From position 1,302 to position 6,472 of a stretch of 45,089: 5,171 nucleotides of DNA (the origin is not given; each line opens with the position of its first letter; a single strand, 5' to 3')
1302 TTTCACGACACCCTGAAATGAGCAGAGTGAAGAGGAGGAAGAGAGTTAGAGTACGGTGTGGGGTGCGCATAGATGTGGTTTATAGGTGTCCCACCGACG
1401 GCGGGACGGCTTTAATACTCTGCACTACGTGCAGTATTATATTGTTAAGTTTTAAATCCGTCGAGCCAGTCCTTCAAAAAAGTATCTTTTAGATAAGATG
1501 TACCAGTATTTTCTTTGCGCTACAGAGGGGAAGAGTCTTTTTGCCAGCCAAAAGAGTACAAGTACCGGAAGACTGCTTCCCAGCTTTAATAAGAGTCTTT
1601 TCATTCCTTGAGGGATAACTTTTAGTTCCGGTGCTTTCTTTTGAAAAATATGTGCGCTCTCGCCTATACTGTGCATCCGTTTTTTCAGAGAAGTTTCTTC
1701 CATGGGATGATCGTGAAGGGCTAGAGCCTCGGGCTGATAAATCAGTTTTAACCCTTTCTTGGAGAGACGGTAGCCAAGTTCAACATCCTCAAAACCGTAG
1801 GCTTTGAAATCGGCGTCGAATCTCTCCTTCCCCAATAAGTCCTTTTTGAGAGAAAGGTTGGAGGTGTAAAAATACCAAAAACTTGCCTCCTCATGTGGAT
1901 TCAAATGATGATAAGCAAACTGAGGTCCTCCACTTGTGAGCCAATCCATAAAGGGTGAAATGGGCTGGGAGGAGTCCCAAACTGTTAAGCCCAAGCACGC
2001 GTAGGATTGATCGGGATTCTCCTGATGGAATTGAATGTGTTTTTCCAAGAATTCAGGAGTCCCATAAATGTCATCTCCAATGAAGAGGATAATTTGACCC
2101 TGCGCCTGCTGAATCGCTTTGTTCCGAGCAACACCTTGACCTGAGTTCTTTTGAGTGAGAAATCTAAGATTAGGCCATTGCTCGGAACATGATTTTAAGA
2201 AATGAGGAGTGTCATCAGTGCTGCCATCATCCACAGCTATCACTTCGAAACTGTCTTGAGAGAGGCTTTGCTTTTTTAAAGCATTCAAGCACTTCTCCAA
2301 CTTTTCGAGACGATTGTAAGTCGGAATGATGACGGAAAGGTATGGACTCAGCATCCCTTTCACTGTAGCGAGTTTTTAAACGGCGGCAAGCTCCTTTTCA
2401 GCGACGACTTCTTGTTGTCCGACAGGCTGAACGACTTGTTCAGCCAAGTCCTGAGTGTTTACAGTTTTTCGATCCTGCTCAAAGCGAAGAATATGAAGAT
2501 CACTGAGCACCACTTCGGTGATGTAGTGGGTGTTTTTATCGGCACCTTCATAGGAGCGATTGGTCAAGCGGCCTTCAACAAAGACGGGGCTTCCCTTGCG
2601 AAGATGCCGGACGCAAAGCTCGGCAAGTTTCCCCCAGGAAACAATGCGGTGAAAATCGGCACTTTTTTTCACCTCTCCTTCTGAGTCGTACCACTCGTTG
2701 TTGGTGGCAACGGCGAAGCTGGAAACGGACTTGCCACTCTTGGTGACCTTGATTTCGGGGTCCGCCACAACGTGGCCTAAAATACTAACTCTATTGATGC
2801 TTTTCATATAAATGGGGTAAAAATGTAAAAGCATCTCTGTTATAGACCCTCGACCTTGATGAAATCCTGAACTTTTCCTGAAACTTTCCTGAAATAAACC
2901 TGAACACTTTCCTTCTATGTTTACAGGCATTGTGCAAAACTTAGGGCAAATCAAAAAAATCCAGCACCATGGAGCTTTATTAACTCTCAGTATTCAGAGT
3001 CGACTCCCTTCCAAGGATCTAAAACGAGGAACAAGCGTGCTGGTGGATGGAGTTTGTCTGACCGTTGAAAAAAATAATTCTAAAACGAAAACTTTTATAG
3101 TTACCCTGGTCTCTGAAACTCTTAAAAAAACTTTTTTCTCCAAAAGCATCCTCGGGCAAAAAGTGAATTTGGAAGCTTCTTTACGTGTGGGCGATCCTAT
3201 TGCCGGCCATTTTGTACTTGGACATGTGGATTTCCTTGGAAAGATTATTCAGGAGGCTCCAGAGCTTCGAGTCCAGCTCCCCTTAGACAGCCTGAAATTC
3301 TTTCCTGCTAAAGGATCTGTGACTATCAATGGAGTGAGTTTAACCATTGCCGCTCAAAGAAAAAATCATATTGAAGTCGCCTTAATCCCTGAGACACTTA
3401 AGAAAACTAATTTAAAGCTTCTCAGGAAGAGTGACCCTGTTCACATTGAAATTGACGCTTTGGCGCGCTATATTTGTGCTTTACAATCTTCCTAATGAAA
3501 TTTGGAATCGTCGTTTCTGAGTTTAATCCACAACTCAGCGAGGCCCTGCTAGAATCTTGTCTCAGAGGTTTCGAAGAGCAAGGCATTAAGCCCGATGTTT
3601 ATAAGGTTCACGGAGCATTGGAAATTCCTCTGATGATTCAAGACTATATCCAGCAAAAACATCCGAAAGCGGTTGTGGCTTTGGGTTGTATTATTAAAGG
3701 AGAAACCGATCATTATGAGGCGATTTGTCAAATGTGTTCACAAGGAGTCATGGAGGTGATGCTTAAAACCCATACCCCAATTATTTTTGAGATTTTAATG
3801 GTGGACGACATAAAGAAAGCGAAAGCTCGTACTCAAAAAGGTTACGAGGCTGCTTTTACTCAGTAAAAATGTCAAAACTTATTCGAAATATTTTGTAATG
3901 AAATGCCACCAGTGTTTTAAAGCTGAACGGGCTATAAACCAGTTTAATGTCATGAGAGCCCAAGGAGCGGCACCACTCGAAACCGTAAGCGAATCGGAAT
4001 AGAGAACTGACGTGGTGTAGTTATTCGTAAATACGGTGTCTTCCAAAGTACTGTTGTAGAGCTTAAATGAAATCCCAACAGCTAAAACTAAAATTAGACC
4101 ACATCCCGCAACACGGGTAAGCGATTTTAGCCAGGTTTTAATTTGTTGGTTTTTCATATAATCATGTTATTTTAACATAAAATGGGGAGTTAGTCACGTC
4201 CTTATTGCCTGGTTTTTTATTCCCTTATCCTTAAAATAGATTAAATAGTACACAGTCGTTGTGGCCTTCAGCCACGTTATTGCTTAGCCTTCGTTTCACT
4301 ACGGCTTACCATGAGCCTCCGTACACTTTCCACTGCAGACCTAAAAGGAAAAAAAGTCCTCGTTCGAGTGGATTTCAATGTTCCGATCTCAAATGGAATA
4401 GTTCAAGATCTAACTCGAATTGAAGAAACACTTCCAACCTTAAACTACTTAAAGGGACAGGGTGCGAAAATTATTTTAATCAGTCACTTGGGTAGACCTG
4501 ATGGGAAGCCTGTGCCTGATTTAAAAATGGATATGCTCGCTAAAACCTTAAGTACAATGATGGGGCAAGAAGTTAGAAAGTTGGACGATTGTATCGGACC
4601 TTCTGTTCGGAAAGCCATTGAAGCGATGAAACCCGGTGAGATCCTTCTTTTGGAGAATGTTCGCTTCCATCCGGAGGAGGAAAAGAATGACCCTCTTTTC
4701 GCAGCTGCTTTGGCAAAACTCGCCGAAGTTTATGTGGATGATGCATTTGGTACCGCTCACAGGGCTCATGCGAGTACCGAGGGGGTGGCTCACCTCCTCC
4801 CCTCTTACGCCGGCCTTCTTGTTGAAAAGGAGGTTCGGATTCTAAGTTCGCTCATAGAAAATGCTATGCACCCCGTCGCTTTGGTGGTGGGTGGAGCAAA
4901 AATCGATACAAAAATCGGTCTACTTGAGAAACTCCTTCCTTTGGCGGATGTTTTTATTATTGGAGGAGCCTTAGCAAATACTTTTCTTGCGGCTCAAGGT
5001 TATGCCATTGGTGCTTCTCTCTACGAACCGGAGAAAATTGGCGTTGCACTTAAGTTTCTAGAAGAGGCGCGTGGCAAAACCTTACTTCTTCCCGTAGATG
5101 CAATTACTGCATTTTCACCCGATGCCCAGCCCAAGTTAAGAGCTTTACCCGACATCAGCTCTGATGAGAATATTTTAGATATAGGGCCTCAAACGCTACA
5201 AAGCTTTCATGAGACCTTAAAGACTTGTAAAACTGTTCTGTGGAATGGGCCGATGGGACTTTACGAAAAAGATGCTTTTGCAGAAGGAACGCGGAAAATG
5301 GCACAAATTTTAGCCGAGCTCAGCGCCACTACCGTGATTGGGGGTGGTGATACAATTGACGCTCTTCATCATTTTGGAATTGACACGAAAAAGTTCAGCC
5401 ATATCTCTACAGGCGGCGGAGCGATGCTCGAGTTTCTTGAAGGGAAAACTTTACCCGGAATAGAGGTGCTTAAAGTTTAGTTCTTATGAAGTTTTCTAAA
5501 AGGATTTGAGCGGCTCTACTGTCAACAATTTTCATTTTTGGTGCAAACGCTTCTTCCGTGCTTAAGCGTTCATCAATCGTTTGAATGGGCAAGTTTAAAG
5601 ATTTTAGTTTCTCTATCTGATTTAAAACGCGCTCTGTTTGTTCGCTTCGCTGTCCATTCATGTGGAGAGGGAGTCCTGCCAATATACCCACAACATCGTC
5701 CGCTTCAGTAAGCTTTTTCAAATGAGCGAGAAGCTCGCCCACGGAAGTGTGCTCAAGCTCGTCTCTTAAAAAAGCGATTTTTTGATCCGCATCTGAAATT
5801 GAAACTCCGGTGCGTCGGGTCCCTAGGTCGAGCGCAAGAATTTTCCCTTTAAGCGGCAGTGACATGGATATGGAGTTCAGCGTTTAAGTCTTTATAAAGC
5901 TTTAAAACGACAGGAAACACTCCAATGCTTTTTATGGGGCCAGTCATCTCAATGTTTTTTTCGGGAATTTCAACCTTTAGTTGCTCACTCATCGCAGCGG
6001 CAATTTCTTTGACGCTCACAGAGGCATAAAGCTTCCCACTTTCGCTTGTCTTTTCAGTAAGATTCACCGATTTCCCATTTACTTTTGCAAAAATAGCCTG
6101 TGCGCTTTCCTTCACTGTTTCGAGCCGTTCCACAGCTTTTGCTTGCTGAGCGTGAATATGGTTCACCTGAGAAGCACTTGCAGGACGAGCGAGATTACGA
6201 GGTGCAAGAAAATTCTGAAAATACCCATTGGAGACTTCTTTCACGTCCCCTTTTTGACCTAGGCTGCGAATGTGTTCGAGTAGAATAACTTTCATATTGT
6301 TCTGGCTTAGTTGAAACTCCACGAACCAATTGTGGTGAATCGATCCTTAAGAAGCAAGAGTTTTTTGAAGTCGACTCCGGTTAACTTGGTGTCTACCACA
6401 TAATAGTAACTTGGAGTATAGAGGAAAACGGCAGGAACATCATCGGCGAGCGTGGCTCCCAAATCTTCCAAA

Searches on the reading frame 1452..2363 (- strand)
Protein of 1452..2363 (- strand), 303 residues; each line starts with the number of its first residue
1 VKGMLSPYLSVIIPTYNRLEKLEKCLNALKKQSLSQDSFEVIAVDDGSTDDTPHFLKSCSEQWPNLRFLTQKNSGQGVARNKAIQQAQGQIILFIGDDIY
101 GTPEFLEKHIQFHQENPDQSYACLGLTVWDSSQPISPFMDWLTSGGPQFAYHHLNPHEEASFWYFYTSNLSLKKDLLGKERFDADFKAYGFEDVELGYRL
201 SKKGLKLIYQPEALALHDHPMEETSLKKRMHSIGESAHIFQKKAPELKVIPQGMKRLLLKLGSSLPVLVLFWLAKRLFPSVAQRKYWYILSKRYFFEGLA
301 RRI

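Call 52: search_protein_families(library=pfam, proteins=[window:1452-2363:-], max_evalue=0.001)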
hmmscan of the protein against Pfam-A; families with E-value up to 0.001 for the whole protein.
window:1452-2363:- (303 aa): 3 families
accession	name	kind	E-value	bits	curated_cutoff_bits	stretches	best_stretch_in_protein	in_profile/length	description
PF00535.33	Glycos_transf_2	-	3.4e-31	108.9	23.3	1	10-121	1-111/168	Glycosyl transferase family 2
PF13641.12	Glyco_tranf_2_3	-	1.2e-13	52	27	1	8-226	2-220/230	Glycosyltransferase like family 2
PF10111.15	Glyco_tranf_2_2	-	7.5e-13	49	27.3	1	10-218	1-219/276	Glycosyltransferase like family 2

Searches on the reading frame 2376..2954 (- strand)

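Call 52: search_protein_families(library=pfam, proteins=[window:2376-2954:-], max_evalue=0.001)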
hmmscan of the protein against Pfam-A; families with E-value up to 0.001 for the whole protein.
window:2376-2954:- (192 aa): 1 family
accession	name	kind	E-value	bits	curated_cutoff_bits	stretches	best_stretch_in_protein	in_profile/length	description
PF00436.31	SSB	-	2.1e-29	102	26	1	53-154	1-102/104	Single-strand binding protein family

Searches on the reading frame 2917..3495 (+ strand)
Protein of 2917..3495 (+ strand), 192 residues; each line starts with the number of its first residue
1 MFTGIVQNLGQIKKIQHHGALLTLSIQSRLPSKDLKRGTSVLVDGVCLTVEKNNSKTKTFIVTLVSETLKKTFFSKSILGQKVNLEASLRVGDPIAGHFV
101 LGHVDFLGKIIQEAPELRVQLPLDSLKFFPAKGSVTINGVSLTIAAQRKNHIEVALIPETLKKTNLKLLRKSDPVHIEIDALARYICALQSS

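Call 52: search_protein_families(library=pfam, proteins=[window:2917-3495:+], max_evalue=0.001)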
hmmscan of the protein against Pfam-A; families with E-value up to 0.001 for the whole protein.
window:2917-3495:+ (192 aa): 1 family
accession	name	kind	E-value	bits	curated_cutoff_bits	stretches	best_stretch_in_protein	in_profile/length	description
PF00677.23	Lum_binding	-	1.1e-38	131.5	27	2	3-87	1-85/86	Lumazine binding domain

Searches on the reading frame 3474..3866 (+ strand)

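Call 53: search_protein_families(library=pfam, proteins=[window:3474-3866:+], max_evalue=0.001)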
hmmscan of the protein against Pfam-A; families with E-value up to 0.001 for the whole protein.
window:3474-3866:+ (130 aa): 1 family
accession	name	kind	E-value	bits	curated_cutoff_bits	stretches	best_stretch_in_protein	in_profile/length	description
PF00885.24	DMRL_synthase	-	2.4e-36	125.1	26.7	1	8-127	2-128/139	6,7-dimethyl-8-ribityllumazine synthase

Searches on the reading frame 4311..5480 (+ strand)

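Call 52: search_protein_families(library=pfam, proteins=[window:4311-5480:+], max_evalue=0.001)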
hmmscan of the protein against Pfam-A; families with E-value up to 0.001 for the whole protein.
window:4311-5480:+ (389 aa): 1 family
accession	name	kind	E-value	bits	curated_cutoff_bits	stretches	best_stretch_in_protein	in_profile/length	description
PF00162.24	PGK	-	4.9e-144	480.4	27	1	8-379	3-379/379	Phosphoglycerate kinase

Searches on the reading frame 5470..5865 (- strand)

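Call 52: search_protein_families(library=pfam, proteins=[window:5470-5865:-], max_evalue=0.001)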
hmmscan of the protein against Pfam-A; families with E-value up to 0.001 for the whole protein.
window:5470-5865:- (131 aa): 2 families
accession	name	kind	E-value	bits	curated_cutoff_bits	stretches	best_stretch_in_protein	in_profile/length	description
PF03652.20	RuvX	-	6.2e-24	85.3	29.2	1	8-128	2-133/134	Holliday junction resolvase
PF17676.7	Peptidase_S66C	-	0.00045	21.3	23.7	1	20-94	19-97/120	LD-carboxypeptidase C-terminal domain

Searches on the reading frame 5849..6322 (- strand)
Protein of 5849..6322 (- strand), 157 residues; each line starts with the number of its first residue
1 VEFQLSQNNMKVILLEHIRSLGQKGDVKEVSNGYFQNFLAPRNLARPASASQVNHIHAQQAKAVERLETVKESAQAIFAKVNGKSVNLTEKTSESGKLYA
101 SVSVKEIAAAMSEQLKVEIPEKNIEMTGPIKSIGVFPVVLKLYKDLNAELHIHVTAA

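Call 52: search_protein_families(library=pfam, proteins=[window:5849-6322:-], max_evalue=0.001)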
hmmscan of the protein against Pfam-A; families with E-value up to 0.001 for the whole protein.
window:5849-6322:- (157 aa): 2 families
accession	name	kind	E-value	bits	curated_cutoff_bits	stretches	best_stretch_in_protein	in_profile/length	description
PF03948.19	Ribosomal_L9_C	-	9.1e-21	74.5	23.2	1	73-155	2-85/86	Ribosomal protein L9, C-terminal domain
PF01281.25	Ribosomal_L9_N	-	2.5e-18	65.8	20.7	1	10-55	1-46/47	Ribosomal protein L9, N-terminal domain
